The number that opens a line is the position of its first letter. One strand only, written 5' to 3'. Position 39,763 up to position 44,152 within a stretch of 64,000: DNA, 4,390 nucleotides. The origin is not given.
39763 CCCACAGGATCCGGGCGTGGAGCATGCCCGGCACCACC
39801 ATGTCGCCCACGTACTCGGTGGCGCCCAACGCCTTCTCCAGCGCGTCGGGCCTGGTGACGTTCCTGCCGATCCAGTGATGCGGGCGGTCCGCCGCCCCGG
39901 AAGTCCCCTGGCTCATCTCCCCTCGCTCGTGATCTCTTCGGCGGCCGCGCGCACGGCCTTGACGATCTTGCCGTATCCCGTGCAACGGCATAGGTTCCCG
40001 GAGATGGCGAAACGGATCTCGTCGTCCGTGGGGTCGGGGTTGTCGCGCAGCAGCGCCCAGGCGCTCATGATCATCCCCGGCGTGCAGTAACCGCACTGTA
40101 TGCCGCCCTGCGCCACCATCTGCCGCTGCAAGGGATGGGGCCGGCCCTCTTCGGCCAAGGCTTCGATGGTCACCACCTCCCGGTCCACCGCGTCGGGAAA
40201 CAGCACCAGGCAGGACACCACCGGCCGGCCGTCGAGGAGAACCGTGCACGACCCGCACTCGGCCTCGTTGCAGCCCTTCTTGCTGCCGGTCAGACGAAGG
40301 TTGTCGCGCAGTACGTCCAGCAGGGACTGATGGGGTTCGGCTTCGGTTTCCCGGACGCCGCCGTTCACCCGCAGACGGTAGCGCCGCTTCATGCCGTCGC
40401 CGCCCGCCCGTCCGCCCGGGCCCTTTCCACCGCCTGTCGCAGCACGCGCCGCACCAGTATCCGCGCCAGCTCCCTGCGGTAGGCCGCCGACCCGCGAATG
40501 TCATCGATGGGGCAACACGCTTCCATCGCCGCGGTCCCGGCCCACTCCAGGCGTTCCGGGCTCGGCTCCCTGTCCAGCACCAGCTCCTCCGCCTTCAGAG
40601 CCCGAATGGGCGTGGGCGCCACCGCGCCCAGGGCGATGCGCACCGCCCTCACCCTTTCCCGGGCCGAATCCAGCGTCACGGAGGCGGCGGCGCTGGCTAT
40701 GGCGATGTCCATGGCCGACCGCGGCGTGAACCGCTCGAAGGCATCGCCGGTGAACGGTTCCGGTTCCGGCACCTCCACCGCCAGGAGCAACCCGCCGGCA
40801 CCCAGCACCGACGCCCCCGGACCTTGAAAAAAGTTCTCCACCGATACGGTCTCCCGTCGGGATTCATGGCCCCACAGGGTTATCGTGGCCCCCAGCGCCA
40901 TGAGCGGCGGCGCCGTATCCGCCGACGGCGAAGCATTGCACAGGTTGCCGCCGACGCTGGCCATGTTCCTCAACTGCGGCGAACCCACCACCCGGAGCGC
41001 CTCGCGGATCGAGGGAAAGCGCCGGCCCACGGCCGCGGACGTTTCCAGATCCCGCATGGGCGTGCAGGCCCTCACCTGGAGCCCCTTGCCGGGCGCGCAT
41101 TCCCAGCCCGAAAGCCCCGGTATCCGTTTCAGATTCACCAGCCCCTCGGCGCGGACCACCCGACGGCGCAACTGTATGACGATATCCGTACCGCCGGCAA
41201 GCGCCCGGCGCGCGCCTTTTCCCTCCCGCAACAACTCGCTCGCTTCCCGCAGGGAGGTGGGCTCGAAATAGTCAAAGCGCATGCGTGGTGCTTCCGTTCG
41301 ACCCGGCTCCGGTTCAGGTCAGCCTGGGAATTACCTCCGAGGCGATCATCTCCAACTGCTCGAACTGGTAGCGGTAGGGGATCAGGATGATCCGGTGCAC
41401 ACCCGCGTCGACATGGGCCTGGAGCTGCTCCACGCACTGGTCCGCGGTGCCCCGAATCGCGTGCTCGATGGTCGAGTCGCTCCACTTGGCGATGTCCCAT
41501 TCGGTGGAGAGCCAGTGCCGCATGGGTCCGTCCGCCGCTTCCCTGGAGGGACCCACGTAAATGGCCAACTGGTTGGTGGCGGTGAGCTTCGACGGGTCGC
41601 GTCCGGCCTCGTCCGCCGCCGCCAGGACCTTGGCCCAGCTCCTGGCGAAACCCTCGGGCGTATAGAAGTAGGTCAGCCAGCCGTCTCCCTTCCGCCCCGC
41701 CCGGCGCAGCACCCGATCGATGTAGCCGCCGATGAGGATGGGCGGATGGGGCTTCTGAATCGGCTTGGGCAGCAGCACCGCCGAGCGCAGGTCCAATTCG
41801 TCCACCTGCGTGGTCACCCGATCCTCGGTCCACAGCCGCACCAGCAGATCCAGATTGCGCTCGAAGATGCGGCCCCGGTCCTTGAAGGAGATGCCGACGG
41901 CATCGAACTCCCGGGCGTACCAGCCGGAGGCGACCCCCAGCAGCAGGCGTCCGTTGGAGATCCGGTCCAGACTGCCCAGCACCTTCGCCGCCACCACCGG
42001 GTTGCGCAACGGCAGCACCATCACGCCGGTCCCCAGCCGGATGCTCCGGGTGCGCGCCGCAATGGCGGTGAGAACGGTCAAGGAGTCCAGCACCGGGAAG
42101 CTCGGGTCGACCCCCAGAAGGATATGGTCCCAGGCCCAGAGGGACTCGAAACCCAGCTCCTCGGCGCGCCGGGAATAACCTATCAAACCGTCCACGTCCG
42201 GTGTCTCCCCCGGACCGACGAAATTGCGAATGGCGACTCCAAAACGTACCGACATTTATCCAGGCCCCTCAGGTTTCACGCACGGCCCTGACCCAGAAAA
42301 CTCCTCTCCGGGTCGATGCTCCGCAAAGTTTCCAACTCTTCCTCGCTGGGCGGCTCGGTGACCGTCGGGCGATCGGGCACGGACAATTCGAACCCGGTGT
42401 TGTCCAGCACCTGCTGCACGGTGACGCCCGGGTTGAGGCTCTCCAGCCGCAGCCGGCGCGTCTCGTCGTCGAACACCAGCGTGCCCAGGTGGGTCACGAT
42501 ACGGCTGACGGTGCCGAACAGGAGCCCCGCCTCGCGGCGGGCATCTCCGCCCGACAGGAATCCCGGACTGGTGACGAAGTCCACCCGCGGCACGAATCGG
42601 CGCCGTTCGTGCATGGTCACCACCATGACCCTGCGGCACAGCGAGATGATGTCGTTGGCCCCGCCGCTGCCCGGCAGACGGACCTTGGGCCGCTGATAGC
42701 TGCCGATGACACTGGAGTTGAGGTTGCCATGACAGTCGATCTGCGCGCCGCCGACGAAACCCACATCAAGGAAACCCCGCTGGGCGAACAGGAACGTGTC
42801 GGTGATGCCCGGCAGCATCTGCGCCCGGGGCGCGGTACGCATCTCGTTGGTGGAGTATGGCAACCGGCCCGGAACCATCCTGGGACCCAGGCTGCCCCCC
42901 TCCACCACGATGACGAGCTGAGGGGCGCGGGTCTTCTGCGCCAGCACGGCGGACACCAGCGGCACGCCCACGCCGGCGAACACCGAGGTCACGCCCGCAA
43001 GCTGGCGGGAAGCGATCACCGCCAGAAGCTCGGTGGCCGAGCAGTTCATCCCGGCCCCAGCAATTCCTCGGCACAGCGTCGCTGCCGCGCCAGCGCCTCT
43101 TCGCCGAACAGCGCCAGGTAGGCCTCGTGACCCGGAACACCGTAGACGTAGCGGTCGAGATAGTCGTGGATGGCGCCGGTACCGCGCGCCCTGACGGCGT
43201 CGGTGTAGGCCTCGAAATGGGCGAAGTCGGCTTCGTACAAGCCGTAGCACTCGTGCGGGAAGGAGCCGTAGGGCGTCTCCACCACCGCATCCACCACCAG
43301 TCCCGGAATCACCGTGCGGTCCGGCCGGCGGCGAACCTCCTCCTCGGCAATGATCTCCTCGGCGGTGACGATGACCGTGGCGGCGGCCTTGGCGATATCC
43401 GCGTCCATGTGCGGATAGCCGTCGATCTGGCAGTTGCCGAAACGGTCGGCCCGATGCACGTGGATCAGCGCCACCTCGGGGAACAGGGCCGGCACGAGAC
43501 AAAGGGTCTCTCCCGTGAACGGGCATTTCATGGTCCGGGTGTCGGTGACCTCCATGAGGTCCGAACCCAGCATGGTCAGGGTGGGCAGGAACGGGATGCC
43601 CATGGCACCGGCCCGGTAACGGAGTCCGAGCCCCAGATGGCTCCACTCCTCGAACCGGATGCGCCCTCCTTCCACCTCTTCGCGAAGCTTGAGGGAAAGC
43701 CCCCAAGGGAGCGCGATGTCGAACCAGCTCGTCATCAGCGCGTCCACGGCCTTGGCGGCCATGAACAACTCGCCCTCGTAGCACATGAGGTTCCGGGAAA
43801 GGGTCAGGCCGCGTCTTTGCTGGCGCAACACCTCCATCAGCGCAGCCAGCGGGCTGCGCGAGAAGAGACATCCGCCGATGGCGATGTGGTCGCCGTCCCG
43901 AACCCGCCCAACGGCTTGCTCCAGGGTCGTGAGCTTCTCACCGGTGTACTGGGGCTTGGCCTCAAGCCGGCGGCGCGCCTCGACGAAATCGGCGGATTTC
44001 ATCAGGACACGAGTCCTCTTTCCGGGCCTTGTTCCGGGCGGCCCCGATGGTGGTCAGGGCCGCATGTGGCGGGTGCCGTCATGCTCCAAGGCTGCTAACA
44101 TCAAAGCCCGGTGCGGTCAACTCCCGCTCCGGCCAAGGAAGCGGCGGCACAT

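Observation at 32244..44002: Tightly coupled 12-gene operon with an enzyme combination that matches no pathway I can name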

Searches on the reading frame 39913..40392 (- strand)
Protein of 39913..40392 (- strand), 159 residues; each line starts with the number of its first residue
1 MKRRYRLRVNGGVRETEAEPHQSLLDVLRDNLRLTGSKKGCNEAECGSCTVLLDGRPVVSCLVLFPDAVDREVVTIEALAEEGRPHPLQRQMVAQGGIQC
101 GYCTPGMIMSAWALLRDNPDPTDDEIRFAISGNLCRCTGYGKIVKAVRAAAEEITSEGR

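Call 4: search_protein_families(library=pfam, proteins=[window:39913-40392:-])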
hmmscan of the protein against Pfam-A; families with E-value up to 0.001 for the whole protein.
window:39913-40392:- (159 aa): 3 families
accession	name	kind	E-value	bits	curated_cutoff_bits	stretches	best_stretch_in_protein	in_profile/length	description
PF01799.25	Fer2_2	-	1.4e-32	112.1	30.3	1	75-148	1-75/75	[2Fe-2S] binding domain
PF00111.32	Fer2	-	4.5e-08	33.3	21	1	8-56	2-51/77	2Fe-2S iron-sulfur cluster binding domain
PF13085.11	Fer2_3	-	2.7e-06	27.8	27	1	38-81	49-91/107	2Fe-2S iron-sulfur cluster binding domain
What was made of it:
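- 39913..40392 (-): g5, Mo-hydroxylase 2x[2Fe-2S] subunit (159 aa), ATGA overlap with g4. PF01799 plus PF00111 (call 4).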

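Call 6: search_protein_families(library=ncbifam, proteins=[window:39913-40392:-], max_evalue=0.00001)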
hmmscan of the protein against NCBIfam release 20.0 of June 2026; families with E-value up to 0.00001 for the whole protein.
window:39913-40392:- (159 aa): 11 families
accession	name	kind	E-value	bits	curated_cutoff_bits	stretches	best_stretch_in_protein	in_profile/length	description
NF041020.1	glyceraldDH_gamma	equivalog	4.1e-56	189.1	290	1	4-154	12-162/164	glyceraldehyde dehydrogenase subunit gamma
TIGR03193.1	4hydroxCoAred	equivalog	1e-54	184.4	257.8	1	6-151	3-148/148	4-hydroxybenzoyl-CoA reductase subunit gamma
TIGR03198.1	pucE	equivalog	3.9e-49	166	254.3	1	3-152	2-150/151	xanthine dehydrogenase subunit E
NF045668.1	pterin_aldehy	equivalog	1.7e-48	165.4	1100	1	6-155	4-156/905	molybdopterin-dependent aldehyde oxidoreductase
NF043084.2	XdhC_XDHase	equivalog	2.6e-48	163.4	217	1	6-150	4-149/151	xanthine dehydrogenase subunit XdhC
TIGR03311.1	Se_dep_XDH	equivalog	2.7e-45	154.8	830.45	1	6-156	2-149/848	selenium-dependent xanthine dehydrogenase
TIGR02963.1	xanthine_xdhA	equivalog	3.3e-44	151.3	467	1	13-153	10-160/468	xanthine dehydrogenase small subunit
NF008514.0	PRK11433.1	equivalog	2.1e-40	138.5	322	1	6-154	54-217/218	aldehyde dehydrogenase iron-sulfur subunit PaoA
NF007387.0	PRK09908.1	equivalog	1.9e-36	124.9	212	1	8-150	12-155/159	xanthine dehydrogenase iron sulfur-binding subunit XdhC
TIGR02969.1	mam_aldehyde_ox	subfamily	7.4e-32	109.8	1912.3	1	9-149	7-159/1330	aldehyde oxidase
TIGR03313.1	Se_sel_red_Mo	hypoth_equivalog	2.9e-09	35.2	1101.9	1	44-152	38-146/951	molybdopterin-dependent oxidoreductase Mo/Fe-S-binding subunit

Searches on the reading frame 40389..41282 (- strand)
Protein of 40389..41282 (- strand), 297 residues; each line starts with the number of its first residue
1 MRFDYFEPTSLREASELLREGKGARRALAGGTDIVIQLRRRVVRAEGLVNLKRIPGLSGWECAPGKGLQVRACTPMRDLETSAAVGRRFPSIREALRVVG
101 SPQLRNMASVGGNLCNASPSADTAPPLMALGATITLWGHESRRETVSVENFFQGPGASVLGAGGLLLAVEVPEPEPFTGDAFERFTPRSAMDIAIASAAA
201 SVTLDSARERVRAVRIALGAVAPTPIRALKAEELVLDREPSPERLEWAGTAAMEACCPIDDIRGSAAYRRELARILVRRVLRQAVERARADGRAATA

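Call 4: search_protein_families(library=pfam, proteins=[window:40389-41282:-])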
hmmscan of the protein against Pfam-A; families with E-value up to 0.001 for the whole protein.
window:40389-41282:- (297 aa): 2 families
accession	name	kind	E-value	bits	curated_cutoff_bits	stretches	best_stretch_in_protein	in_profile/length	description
PF00941.27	FAD_binding_5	-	1.4e-43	149.1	27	1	2-173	2-169/170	FAD binding domain in molybdopterin dehydrogenase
PF03450.22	CO_deh_flav_C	-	4.4e-26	91.4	25.5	1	186-284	6-102/102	CO dehydrogenase flavoprotein C-terminal domain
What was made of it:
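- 40389..41282 (-): g4, Mo-hydroxylase FAD subunit (297 aa). PF00941 plus PF03450 (call 4).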

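Call 6: search_protein_families(library=ncbifam, proteins=[window:40389-41282:-], max_evalue=0.00001)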
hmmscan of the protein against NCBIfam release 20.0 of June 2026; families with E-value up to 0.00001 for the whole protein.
window:40389-41282:- (297 aa): 8 families
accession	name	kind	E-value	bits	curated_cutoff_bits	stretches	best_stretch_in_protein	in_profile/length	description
NF043083.1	XdhB_XDHase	equivalog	1.4e-63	214.8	310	1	5-289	7-288/289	xanthine dehydrogenase subunit XdhB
NF007427.0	PRK09971.1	equivalog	8e-58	195.9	287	1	5-289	7-288/292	xanthine dehydrogenase FAD-binding subunit XdhB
NF041019.1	glyceraldDH_beta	equivalog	2.3e-52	178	350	1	2-283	5-279/280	glyceraldehyde dehydrogenase subunit beta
TIGR02963.1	xanthine_xdhA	equivalog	9.3e-44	149.8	467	1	6-280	196-464/468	xanthine dehydrogenase small subunit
TIGR03195.1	4hydrxCoA_B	equivalog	2.2e-27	96.1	404.55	2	3-116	5-116/321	4-hydroxybenzoyl-CoA reductase subunit beta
TIGR03199.1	pucC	equivalog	6.2e-18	65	306.05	1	8-271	1-256/264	xanthine dehydrogenase subunit C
TIGR03312.1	Se_sel_red_FAD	hypoth_equivalog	1.6e-13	50.5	241.5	1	5-282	4-248/257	molybdopterin-dependent oxidoreductase FAD-binding subunit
TIGR02969.1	mam_aldehyde_ox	subfamily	1.3e-07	29.5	1912.3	1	94-249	335-490/1330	aldehyde oxidase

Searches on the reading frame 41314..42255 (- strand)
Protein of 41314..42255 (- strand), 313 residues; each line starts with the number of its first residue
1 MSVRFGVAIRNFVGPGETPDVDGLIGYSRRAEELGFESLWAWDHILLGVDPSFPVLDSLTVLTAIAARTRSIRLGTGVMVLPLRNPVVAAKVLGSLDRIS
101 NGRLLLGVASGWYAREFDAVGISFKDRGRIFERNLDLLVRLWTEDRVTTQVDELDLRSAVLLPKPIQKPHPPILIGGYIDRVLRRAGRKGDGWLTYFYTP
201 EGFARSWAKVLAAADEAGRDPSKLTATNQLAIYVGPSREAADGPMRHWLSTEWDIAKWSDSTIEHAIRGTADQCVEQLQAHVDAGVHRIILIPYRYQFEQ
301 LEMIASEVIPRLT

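Call 4: search_protein_families(library=pfam, proteins=[window:41314-42255:-])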
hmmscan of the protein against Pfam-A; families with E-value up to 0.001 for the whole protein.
window:41314-42255:- (313 aa): 1 family
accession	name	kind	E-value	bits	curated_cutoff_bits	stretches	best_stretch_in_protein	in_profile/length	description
PF00296.26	Bac_luciferase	-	6.5e-58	197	27.9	1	4-287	2-313/314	Luciferase-like monooxygenase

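Call 6: search_protein_families(library=ncbifam, proteins=[window:41314-42255:-], max_evalue=0.00001)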
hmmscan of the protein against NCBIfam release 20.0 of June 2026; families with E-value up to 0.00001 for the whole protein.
window:41314-42255:- (313 aa): 32 families (the best 25 are shown)
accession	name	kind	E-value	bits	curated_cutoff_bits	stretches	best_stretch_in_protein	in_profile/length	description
TIGR03619.1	F420_Rv2161c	subfamily_domain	8.2e-61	205.7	166.9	1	27-291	3-245/247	TIGR03619 family F420-dependent LLM class oxidoreductase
TIGR03560.1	F420_Rv1855c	subfamily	3.2e-40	138.3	231.4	1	20-228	11-226/227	TIGR03560 family F420-dependent LLM class oxidoreductase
TIGR03571.1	lucif_BA3436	subfamily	9e-39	133.5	303.9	1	16-311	25-303/304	TIGR03571 family LLM class oxidoreductase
TIGR03621.1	F420_MSMEG_2516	subfamily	2.1e-29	102.6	213.15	1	4-191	2-171/295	TIGR03621 family F420-dependent LLM class oxidoreductase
TIGR04021.1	LLM_DMSO2_sfnG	equivalog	3.1e-26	92.6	382.95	1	55-241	60-246/350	dimethylsulfone monooxygenase SfnG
TIGR03856.1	F420_MSMEG_2906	subfamily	4.7e-26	91.9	243.7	1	13-229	7-209/249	LLM class F420-dependent oxidoreductase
TIGR03854.1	F420_MSMEG_3544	hypoth_equivalog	1.6e-25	90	295.6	1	22-295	13-270/290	TIGR03854 family LLM class F420-dependent oxidoreductase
NF002619.0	PRK02271.1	equivalog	4.6e-25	88.6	276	1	21-241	13-222/329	5,10-methylenetetrahydromethanopterin reductase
TIGR04020.1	seco_metab_LLM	subfamily_domain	9.3e-25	87.4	244.45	1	28-265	25-266/341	MupA/Atu3671 family FMN-dependent luciferase-like monooxygenase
TIGR03555.1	F420_mer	equivalog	2.6e-24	86.2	348.7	1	24-234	14-214/325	5,10-methylenetetrahydromethanopterin reductase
TIGR04027.1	LLM_KPN_01858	hypoth_equivalog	1.2e-22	80.4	412.9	1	29-154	27-150/326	putative FMN-dependent luciferase-like monooxygenase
TIGR03857.1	F420_MSMEG_2249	hypoth_equivalog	7.5e-22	78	218.4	1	15-230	7-212/329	TIGR03857 family LLM class F420-dependent oxidoreductase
TIGR03564.1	F420_MSMEG_4879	subfamily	1.9e-20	73.6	234.25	1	27-288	4-262/265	TIGR03564 family F420-dependent LLM class oxidoreductase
TIGR04465.1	ArgArg_F420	equivalog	5.2e-19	68.5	470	1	21-287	59-325/364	F420-dependent hydroxymycolic acid dehydrogenase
NF001939.1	PRK00719.1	subfamily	7.8e-19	67.7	510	1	57-268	54-257/373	alkanesulfonate monooxygenase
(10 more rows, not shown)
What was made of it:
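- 41314..42255 (-): g3, luciferase-like (LLM) oxidoreductase, F420-type subfamily (313 aa). TIGR03619, 205.7 bits against a cut-off of 166.9 (calls 4, 6).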

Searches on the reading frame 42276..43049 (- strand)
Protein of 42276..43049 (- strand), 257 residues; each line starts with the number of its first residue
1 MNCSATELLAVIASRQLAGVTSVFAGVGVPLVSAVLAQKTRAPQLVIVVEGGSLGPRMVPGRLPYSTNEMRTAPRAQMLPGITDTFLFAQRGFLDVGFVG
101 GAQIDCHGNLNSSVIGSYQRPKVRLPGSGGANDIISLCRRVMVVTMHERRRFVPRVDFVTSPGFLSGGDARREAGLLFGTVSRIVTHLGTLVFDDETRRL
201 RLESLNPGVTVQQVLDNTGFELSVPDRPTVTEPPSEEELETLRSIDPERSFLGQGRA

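Call 4: search_protein_families(library=pfam, proteins=[window:42276-43049:-])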
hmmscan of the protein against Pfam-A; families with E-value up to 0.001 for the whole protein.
window:42276-43049:- (257 aa): 1 family
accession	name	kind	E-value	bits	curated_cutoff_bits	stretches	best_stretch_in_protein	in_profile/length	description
PF01144.29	CoA_trans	-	1.3e-23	84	23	1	21-216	16-216/217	Coenzyme A transferase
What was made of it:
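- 42276..43049 (-): g2, CoA-transferase subunit B (257 aa), ATGA overlap with g1. PF01144, 84 bits (call 4).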

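Call 6: search_protein_families(library=ncbifam, proteins=[window:42276-43049:-], max_evalue=0.00001)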
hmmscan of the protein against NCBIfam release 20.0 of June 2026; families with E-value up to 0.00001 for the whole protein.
window:42276-43049:- (257 aa): 1 family
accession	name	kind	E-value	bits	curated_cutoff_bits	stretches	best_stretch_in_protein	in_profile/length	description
TIGR02428.1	pcaJ_scoB_fam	subfamily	8e-10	38.4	243.55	1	81-223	82-206/207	3-oxoacid CoA-transferase subunit B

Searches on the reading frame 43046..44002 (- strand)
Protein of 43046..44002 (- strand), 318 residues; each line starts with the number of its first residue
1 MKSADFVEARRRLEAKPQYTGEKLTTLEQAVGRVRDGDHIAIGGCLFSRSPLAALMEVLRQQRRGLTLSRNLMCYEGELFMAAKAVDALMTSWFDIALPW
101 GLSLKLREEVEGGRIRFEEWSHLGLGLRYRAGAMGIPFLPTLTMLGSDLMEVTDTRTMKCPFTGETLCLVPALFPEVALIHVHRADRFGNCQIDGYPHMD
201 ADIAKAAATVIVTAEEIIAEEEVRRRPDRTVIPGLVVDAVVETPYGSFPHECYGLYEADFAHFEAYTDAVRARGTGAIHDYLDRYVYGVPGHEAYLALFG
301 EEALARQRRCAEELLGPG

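Call 4: search_protein_families(library=pfam, proteins=[window:43046-44002:-])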
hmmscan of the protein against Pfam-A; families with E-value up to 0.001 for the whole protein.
window:43046-44002:- (318 aa): 1 family
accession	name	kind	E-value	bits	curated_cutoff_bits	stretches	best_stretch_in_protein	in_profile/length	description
PF01144.29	CoA_trans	-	1.7e-28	100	23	1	25-242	2-216/217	Coenzyme A transferase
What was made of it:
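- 43046..44002 (-): g1, glutaconate-type CoA-transferase subunit A (318 aa). PF01144, 100 bits (call 4).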

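Call 6: search_protein_families(library=ncbifam, proteins=[window:43046-44002:-], max_evalue=0.00001)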
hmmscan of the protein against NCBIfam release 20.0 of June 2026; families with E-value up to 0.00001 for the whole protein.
window:43046-44002:- (318 aa): 2 families
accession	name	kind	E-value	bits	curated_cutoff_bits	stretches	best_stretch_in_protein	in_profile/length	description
TIGR02429.1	pcaI_scoA_fam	subfamily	2.2e-14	53.3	128.5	1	24-242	6-218/222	3-oxoacid CoA-transferase subunit A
NF007394.0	PRK09920.1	equivalog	2.5e-08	33.8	315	1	22-241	3-214/219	acetate CoA-transferase subunit alpha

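Call 49: search_solved_structures(query=window:43046-44002:-, max_evalue=0.001)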
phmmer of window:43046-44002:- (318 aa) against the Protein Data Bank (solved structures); distinct sequences matched with E-value up to 0.001: 13.
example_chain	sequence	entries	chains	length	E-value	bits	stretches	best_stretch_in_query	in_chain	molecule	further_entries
1poi_A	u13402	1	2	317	1.1e-40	143.1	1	23-304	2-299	GLUTACONATE COENZYME A-TRANSFERASE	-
5mzw_A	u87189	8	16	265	1.5e-29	106.5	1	25-267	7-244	Glutaconate CoA-transferase family, subunit A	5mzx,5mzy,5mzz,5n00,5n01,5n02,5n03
6co6_A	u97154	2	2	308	1.1e-17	67.5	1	22-267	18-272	Probable CoA-transferase alpha subunit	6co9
6coj_A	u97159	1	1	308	1.7e-17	66.9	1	22-267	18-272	Probable CoA-transferase alpha subunit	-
6con_A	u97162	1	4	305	9.5e-15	57.9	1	22-270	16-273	CoA-transferase subunit alpha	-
5dbn_A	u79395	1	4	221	6.3e-09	38.7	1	23-242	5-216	Acetate CoA-transferase subunit alpha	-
1k6d_A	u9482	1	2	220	6.7e-09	38.7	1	23-242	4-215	ACETATE COA-TRANSFERASE ALPHA SUBUNIT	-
3cdk_A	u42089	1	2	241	7e-08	35.3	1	21-241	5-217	Succinyl-CoA:3-ketoacid-coenzyme A transferase subunit A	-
9xmy_A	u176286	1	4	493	7.4e-07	31.9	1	22-242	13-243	Succinyl-CoA:3-ketoacid-coenzyme A transferase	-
6lp1_A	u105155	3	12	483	2.8e-06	30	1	22-242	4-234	Succinyl-CoA:3-ketoacid-coenzyme A transferase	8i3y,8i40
9cq2_A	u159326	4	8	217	4.2e-06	29.5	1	33-241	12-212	3-oxoacid CoA-transferase, A subunit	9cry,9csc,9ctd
3rrl_A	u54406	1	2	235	0.00012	24.7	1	23-240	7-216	Succinyl-CoA:3-ketoacid-coenzyme A transferase subunit A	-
8k9h_B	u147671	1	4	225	0.00014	24.4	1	21-241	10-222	Acetoacetate:butyrate/acetate coenzyme A transferase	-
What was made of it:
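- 43046..44002 (-): The best solved relative is GctA 1poi_A, 143 bits (call 49).
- On Glutaconate CoA-transferase (class I, GctAB type): The subunits are 318 and 257 aa. 1poi_A scores 143 bits, against 106 for AibA and 67 for IpdA (call 49).
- GctA is the nearest solved relative of g1 (call 49). A CoA-transferase is present (call 49).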
